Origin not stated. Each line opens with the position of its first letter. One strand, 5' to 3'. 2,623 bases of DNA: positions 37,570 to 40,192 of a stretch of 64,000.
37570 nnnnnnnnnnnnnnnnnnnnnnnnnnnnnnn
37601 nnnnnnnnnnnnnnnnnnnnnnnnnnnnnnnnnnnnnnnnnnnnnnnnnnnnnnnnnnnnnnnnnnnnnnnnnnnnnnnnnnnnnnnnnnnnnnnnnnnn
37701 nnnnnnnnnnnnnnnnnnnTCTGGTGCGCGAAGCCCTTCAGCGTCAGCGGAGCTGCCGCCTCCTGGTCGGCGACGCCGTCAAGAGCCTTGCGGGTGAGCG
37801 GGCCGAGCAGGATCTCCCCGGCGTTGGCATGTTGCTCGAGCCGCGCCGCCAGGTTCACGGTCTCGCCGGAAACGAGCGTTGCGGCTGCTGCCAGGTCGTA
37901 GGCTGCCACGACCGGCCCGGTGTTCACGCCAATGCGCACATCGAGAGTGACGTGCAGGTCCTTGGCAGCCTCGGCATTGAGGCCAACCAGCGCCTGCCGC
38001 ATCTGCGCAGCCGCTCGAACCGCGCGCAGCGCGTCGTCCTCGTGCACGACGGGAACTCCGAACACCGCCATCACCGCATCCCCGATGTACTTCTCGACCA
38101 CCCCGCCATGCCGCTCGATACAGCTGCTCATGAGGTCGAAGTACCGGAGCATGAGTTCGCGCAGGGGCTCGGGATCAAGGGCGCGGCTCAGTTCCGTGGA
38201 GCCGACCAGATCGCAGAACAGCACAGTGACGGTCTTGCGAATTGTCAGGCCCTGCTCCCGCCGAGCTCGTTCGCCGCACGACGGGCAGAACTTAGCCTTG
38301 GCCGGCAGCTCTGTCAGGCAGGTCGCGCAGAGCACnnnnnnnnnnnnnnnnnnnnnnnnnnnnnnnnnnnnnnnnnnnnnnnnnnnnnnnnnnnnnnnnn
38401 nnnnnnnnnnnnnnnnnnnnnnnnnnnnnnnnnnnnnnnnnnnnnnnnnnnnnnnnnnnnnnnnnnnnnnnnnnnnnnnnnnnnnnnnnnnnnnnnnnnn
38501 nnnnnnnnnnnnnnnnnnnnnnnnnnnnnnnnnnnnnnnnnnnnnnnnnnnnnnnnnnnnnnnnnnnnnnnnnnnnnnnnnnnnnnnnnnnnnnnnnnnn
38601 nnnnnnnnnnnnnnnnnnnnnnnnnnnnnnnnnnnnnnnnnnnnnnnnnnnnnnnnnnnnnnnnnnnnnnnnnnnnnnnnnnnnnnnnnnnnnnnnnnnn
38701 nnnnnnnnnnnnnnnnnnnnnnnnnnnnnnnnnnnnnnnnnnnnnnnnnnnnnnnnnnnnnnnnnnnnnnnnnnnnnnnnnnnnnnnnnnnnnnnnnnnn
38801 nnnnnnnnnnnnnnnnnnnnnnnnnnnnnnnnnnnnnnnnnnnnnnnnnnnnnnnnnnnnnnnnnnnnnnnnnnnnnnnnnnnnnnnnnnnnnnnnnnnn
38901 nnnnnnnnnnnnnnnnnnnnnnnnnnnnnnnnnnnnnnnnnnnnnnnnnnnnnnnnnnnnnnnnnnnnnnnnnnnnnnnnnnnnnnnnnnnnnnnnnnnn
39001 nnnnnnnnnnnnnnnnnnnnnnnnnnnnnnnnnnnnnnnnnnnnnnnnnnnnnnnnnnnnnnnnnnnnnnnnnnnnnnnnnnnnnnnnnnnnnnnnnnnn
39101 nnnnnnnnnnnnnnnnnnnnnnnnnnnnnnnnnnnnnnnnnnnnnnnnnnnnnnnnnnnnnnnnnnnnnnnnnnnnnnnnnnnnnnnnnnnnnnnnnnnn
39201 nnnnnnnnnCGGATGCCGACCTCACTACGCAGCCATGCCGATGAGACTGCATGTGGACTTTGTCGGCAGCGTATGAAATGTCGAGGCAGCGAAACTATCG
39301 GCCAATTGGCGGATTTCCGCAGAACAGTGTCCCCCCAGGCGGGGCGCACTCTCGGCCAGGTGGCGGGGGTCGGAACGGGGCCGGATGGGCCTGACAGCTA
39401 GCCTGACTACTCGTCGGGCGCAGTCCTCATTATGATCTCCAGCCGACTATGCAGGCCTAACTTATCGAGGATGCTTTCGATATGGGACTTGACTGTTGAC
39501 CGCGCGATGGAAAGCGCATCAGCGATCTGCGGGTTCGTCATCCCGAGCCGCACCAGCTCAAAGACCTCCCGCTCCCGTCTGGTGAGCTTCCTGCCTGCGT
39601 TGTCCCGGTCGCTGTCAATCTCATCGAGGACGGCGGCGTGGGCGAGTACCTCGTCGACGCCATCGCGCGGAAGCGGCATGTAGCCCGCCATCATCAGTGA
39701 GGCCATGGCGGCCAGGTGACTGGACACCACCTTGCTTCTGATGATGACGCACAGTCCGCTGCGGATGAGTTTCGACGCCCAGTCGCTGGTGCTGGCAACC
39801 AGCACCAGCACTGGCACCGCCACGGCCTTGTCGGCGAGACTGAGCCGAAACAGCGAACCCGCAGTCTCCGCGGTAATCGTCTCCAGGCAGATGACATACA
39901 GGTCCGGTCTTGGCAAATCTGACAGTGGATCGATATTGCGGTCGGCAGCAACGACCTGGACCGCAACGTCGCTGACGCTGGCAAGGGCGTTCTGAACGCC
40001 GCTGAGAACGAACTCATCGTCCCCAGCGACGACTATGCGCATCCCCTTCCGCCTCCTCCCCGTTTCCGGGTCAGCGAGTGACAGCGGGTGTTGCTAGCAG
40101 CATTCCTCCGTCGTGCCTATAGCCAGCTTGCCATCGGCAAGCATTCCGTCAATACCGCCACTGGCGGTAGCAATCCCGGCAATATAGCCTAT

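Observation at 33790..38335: Translationally coupled triad: cyclase-STAND-TPR protein, leaderless subtilase, GAF protein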

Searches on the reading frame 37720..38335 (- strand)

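Call 40: search_solved_structures(query=window:37720-38335:-, max_evalue=0.00001, show_alignments=3)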
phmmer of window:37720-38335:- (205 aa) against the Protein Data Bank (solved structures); distinct sequences matched with E-value up to 0.00001: 43.
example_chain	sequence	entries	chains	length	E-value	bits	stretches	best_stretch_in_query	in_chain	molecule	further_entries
2w01_A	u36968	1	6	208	6.7e-24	87.9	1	33-184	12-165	ADENYLATE CYCLASE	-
6fht_A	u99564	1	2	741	1.9e-23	86.4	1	33-184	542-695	Bacteriophytochrome,Adenylate cyclase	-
3r5g_A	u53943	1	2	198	2.3e-23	86.1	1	31-203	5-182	CyaB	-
1wc0_A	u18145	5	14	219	3.3e-15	59.5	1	34-181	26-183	ADENYLATE CYCLASE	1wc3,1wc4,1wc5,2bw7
1wc1_A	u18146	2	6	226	4e-15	59.2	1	34-181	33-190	ADENYLATE CYCLASE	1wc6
3et6_A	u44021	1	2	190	1.6e-12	50.8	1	36-177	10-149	Soluble guanylyl cyclase beta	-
5oyh_A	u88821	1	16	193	5e-12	49.1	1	34-187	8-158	Nucleotide cyclase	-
6sir_A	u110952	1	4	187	1e-11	48.1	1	34-187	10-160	Nucleotide cyclase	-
5o5k_A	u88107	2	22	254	1.6e-11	47.5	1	35-177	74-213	Adenylate cyclase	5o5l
4p2m_A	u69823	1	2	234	7.8e-11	45.3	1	35-177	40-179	Adenylate cyclase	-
7yzi_A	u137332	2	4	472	7.9e-11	45.2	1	35-177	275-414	Adenylate cyclase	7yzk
6aoa_A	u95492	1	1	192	8.1e-11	45.2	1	34-180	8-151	Bacterio-rhodopsin/guanylyl cyclase 1 fusion protein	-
7yz9_A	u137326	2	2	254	9.6e-11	45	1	35-177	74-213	Adenylate cyclase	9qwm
4p2f_A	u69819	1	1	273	9.8e-11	44.9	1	35-177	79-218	Adenylate cyclase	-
4p2x_A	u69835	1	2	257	1e-10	44.9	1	35-177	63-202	Adenylate cyclase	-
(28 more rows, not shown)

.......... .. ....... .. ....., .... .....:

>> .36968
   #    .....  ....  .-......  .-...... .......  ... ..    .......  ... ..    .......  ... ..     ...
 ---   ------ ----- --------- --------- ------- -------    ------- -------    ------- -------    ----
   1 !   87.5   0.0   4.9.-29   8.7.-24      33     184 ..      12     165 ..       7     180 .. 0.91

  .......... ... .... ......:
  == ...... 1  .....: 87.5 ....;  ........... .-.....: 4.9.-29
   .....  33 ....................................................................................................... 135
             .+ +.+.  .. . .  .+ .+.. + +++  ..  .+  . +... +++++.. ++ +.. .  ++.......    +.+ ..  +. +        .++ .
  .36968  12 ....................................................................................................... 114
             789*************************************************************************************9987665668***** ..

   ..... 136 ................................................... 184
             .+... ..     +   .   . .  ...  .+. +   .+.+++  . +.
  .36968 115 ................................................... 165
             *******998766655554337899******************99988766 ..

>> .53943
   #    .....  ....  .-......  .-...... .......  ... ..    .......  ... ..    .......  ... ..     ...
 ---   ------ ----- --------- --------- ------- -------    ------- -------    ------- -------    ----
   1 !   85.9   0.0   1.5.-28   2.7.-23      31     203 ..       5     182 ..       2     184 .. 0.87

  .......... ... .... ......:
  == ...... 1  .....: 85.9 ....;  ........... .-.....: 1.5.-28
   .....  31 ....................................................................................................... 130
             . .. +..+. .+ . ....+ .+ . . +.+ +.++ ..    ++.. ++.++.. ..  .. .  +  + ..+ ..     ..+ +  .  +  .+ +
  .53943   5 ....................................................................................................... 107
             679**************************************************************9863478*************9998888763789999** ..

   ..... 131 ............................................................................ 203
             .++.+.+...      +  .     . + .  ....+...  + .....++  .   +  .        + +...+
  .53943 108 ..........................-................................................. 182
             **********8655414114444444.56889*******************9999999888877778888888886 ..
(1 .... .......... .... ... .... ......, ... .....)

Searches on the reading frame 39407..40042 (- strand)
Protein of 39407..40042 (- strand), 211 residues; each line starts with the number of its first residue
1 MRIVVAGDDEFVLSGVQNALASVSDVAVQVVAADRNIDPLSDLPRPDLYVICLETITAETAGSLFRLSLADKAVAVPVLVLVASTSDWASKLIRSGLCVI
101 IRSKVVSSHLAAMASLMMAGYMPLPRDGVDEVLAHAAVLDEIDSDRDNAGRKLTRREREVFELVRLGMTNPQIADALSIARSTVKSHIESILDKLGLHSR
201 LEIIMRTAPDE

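Call 8: search_protein_families(library=pfam, proteins=[window:39407-40042:-], max_evalue=0.01)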
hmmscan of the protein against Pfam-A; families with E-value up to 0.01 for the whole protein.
window:39407-40042:- (211 aa): 6 families
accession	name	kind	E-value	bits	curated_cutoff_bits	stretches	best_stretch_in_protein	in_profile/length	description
PF00196.25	GerE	-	1.8e-17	63.2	23.5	1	152-205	2-55/57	Bacterial regulatory proteins, luxR family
PF08281.18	Sigma70_r4_2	-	4.3e-08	33.1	25.7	1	152-189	10-48/54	Sigma-70, region 4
PF04545.22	Sigma70_r4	-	7e-06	25.9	24.1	1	152-195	4-48/50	Sigma-70, region 4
PF02796.21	HTH_7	-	0.00013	22.5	23.8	1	150-185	1-39/45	Helix-turn-helix domain of resolvase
PF13384.12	HTH_23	-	0.0019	18.4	24.6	1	155-185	5-35/50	Homeodomain-like domain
PF14493.12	HTH_40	-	0.0043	17.8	27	0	158-193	3-38/89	Helix-turn-helix domain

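Call 10: search_protein_families(library=ncbifam, proteins=[window:39407-40042:-], max_evalue=0.001)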
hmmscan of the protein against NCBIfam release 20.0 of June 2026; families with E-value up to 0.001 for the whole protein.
window:39407-40042:- (211 aa): 21 families
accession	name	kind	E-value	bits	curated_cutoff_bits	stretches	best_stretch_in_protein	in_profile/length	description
NF011896.0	PRK15369.1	equivalog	7.6e-14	51.8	242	1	2-204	5-201/211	two component system response regulator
NF007935.0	PRK10651.1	equivalog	8.2e-14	51.3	250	1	3-203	9-206/216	two-component system response regulator NarL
TIGR03020.2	EpsA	equivalog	5.1e-12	45.9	170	1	106-205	144-243/247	XrtB/PEP-CTERM-associated transcriptional regulator EpsA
NF047785.1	respo_reg_MadR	equivalog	1.8e-11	43.8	300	1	1-205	1-201/209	MadR family response regulator transcription factor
NF003420.0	PRK04841.1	equivalog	9.5e-11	40.4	537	1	152-205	838-891/903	HTH-type transcriptional regulator MalT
NF052366.1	photon_PedR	equivalog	9.9e-10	38.5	120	1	152-204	2-54/74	photosynthetic electron transport-dependent transcriptional regulator PedR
NF052445.1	RespRegMctR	equivalog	3.3e-09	36.5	300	1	2-203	3-195/205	two-component system response regulator MctR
NF041673.1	transregRamA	equivalog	4.8e-08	32.4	500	1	150-204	216-270/280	acetate metabolism transcriptional regulator RamA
NF007403.0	PRK09935.1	equivalog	7.5e-08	32.2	271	1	47-204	51-201/210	fimbria biosynthesis transcriptional regulator FimZ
NF007505.1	PRK10100.1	equivalog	7.7e-08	32.3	250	1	149-202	141-194/204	biofilm master transcriptional regulator CsgD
NF007708.0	PRK10403.1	equivalog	9.5e-08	31.7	343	1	144-202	145-203/215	nitrate/nitrite response regulator protein NarP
TIGR03541.1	reg_near_HchA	equivalog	2.6e-07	30.4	215.6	1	141-204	160-223/232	PA1136 family autoinducer-binding transcriptional regulator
NF038181.1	reg_ATPase_IniR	equivalog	8e-07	27.8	750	1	145-204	759-818/827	isoniazid response ATPase/transcriptional regulator IniR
NF041232.1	BagY_FevT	exception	2.3e-06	26.7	700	1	151-205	295-349/367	LuxR family transcriptional regulator BagY/FevT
NF040749.1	tetrathio_RR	equivalog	2.6e-06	27.3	290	1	151-205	132-186/191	tetrathionate respiration response regulator TtrR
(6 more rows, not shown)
